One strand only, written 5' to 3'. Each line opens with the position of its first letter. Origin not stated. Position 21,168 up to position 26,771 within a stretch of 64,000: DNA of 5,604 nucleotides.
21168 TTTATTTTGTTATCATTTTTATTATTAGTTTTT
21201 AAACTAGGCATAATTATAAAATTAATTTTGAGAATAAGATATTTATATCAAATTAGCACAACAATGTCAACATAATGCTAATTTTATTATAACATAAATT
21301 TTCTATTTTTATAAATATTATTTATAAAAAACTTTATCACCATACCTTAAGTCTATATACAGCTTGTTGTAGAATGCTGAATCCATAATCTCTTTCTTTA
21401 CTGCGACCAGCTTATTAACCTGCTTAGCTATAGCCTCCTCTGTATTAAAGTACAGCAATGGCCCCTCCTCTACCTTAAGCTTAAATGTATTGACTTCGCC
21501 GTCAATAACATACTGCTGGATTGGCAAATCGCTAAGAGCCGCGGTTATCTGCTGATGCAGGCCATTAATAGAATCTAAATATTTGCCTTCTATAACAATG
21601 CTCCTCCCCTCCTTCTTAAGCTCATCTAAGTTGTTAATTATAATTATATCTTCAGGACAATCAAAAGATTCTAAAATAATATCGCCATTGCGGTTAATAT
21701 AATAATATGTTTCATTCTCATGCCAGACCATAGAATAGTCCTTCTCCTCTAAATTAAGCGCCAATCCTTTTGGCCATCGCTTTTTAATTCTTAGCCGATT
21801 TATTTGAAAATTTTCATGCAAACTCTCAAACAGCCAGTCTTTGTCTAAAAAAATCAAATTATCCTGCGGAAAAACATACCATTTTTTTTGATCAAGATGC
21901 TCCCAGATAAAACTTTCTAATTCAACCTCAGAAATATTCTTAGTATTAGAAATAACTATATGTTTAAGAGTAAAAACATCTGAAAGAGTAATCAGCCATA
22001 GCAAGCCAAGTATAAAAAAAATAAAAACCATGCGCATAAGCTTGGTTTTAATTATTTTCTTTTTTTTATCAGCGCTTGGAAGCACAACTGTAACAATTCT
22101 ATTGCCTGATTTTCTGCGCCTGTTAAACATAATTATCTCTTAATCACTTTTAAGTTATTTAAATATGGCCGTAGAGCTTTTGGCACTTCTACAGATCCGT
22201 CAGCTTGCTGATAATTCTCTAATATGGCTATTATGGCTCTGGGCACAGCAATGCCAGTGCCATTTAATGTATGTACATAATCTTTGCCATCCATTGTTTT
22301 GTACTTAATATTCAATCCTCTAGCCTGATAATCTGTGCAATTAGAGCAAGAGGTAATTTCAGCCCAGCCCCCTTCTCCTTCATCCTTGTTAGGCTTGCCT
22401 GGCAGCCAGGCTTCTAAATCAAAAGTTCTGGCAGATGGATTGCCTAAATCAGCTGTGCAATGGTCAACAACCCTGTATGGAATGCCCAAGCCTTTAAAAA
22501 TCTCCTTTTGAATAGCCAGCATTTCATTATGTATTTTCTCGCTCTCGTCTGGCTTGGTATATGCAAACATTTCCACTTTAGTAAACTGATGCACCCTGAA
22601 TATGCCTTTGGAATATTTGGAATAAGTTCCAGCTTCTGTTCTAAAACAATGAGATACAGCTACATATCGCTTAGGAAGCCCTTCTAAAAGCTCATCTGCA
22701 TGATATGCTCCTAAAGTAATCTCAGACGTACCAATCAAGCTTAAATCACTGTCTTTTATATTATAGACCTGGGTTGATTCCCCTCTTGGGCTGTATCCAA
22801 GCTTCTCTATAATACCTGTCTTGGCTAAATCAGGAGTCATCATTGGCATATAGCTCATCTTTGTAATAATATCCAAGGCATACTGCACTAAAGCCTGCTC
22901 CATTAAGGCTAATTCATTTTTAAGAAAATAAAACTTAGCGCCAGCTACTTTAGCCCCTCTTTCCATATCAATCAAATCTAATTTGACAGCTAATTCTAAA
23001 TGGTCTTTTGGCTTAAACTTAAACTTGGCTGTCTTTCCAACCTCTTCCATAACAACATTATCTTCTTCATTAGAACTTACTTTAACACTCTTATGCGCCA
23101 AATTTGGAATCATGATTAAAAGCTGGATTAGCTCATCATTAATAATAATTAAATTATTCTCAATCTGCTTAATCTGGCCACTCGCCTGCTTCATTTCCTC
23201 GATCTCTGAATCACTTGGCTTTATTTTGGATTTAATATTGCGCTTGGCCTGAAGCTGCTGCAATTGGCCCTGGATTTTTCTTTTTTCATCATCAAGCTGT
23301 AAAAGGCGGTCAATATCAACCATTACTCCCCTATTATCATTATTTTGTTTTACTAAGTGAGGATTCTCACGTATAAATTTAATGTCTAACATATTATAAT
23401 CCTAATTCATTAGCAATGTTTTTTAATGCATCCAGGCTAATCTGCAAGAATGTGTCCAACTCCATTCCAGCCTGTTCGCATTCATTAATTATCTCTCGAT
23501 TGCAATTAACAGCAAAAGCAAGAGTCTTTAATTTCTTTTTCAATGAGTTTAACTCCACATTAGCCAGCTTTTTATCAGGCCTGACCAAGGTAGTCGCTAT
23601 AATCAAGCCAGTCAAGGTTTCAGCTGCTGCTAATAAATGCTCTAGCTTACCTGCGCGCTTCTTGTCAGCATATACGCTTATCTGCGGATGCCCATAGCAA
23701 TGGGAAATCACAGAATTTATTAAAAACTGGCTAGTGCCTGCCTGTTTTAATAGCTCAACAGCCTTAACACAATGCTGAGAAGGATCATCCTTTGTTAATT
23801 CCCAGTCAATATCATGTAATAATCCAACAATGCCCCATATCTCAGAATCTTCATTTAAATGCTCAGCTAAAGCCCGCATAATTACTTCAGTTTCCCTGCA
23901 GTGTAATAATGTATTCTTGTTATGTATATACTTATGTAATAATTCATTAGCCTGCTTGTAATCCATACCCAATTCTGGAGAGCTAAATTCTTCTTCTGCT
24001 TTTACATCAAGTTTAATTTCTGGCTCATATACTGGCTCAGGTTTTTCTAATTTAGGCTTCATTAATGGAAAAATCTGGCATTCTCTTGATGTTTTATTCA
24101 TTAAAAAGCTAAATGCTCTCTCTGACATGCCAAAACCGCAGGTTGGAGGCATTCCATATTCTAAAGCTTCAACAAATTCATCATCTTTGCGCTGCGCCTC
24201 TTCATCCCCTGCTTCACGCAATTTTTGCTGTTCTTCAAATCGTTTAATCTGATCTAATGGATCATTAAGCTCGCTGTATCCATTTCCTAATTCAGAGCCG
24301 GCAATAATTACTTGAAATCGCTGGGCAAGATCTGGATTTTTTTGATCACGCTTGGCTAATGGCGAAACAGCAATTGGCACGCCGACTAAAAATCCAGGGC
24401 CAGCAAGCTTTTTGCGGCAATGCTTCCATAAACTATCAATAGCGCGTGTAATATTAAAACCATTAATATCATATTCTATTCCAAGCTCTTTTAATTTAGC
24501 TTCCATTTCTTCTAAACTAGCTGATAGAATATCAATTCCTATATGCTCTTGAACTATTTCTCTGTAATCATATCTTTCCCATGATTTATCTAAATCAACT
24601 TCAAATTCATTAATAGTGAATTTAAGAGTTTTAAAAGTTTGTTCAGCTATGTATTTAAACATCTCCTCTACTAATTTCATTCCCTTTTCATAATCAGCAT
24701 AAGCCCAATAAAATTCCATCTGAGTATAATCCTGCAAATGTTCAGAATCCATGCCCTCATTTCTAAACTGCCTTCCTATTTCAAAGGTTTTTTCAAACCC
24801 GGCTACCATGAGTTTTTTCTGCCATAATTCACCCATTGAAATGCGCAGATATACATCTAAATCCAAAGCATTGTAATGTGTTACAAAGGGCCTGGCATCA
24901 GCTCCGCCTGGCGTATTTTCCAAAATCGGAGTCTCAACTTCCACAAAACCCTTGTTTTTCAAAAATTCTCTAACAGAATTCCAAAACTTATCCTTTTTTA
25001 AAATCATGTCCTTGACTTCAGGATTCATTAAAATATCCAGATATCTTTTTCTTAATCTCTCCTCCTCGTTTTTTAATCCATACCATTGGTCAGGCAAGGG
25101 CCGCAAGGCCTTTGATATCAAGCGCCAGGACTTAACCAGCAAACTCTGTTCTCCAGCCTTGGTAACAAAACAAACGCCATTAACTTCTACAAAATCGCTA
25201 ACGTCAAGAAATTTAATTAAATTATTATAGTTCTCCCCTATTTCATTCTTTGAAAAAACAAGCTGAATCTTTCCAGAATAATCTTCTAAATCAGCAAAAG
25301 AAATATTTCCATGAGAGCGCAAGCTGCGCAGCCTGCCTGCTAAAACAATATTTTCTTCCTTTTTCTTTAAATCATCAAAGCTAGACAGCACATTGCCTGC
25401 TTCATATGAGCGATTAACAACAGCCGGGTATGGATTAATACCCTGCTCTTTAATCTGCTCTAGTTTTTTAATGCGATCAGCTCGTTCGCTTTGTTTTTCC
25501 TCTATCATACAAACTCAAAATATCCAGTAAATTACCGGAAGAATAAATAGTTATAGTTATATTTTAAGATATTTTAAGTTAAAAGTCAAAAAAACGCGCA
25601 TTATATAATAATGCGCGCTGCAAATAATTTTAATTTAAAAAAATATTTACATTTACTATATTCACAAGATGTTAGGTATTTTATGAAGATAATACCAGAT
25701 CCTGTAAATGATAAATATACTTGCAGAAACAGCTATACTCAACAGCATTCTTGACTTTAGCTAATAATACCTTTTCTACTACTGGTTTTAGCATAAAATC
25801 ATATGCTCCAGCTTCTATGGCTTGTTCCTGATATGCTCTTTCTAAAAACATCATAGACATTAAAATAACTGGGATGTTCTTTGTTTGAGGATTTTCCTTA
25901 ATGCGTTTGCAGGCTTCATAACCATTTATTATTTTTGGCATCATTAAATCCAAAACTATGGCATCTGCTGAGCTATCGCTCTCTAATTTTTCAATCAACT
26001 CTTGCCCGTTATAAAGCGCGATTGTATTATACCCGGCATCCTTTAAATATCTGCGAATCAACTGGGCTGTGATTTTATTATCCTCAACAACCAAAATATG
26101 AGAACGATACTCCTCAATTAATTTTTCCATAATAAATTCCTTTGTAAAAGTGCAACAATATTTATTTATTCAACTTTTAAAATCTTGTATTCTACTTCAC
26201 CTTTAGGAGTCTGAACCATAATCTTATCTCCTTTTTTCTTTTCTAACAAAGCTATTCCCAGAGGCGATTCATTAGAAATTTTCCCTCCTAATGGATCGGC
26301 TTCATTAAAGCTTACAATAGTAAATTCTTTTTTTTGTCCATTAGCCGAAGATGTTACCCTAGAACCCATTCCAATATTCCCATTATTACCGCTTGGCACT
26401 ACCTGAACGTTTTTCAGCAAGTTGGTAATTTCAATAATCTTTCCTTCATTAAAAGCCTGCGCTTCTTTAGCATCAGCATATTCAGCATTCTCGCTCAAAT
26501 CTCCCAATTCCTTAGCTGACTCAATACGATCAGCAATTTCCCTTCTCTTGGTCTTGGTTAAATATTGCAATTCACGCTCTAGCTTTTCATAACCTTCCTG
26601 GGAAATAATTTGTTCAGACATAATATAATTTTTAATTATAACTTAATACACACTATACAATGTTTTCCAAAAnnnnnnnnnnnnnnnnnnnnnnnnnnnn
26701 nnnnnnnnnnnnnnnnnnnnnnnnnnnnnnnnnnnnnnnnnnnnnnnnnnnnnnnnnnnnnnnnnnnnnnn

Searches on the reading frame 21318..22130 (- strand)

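Call 27: search_protein_families(library=pfam, max_evalue=0.001, proteins=[window:21318-22130:-])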
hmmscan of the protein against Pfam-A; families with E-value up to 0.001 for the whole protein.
window:21318-22130:- (270 aa): 1 family
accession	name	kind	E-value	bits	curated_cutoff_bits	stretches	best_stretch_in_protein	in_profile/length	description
PF08478.15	POTRA_1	-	0.00088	20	23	0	53-129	1-68/69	POTRA domain, FtsQ-type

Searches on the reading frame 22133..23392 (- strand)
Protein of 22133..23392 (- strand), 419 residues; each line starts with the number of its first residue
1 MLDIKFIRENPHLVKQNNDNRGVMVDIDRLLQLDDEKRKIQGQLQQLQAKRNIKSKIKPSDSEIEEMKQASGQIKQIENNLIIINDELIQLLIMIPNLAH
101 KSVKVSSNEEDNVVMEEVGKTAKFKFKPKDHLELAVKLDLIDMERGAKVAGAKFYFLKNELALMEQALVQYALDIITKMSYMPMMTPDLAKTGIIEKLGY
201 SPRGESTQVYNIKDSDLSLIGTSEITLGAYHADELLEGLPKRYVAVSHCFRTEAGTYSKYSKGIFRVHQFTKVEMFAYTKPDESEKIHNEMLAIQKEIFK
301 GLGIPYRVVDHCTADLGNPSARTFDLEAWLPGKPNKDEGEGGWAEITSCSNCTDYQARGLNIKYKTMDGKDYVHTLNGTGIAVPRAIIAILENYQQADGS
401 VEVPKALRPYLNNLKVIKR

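Call 33: search_protein_families(library=pfam, max_evalue=0.0001, proteins=[window:22133-23392:-])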
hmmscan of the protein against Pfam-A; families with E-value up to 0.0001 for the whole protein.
window:22133-23392:- (419 aa): 2 families
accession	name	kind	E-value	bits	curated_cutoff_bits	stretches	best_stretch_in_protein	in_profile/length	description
PF00587.30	tRNA-synt_2b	-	2.1e-26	93.5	29.3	1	214-394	8-179/179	tRNA synthetase class II core domain (G, H, P, S and T)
PF02403.27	Seryl_tRNA_N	-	3.3e-18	66.3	28.2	1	1-98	1-107/108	Seryl-tRNA synthetase N-terminal domain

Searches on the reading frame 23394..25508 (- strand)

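Call 33: search_protein_families(library=pfam, max_evalue=0.0001, proteins=[window:23394-25508:-])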
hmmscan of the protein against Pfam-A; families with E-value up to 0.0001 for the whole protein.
window:23394-25508:- (704 aa): 4 families
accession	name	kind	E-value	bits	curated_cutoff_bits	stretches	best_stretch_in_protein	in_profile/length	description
PF00152.25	tRNA-synt_2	-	4.7e-71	239.8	25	1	147-483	1-307/308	tRNA synthetases class II (D, K and N)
PF01336.31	tRNA_anti-codon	-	1.1e-14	54.5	27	1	55-131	2-75/75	OB-fold nucleic acid binding domain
PF01966.28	HD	-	8.9e-07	29.7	22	1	535-609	3-99/116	HD domain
PF01409.25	tRNA-synt_2d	-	2.3e-05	24.4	19.8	1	219-306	81-178/246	tRNA synthetases class II core domain (F)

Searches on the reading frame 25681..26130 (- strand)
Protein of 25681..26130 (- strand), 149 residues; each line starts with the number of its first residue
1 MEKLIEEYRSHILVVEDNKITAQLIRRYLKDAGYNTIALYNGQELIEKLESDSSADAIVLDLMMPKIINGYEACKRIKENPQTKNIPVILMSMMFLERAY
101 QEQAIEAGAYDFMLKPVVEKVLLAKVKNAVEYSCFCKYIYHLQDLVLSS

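Call 33: search_protein_families(library=pfam, max_evalue=0.0001, proteins=[window:25681-26130:-])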
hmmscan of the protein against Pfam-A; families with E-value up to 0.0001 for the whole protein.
window:25681-26130:- (149 aa): 1 family
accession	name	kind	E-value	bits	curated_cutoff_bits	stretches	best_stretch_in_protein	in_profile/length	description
PF00072.30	Response_reg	-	5.5e-25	88.1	30.2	1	12-126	1-110/111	Response regulator receiver domain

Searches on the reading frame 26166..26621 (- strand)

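Call 34: search_protein_families(library=pfam, max_evalue=0.0001, proteins=[window:26166-26621:-])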
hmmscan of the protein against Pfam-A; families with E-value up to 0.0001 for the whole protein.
window:26166-26621:- (151 aa): 2 families
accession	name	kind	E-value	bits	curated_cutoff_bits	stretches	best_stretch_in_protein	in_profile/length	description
PF03449.20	GreA_GreB_N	-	1.4e-24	86.5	24.5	1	5-74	2-71/71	Transcription elongation factor, N-terminal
PF01272.25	GreA_GreB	-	5.8e-22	77.9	26.9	1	80-151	3-76/77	Transcription elongation factor, GreA/GreB, C-term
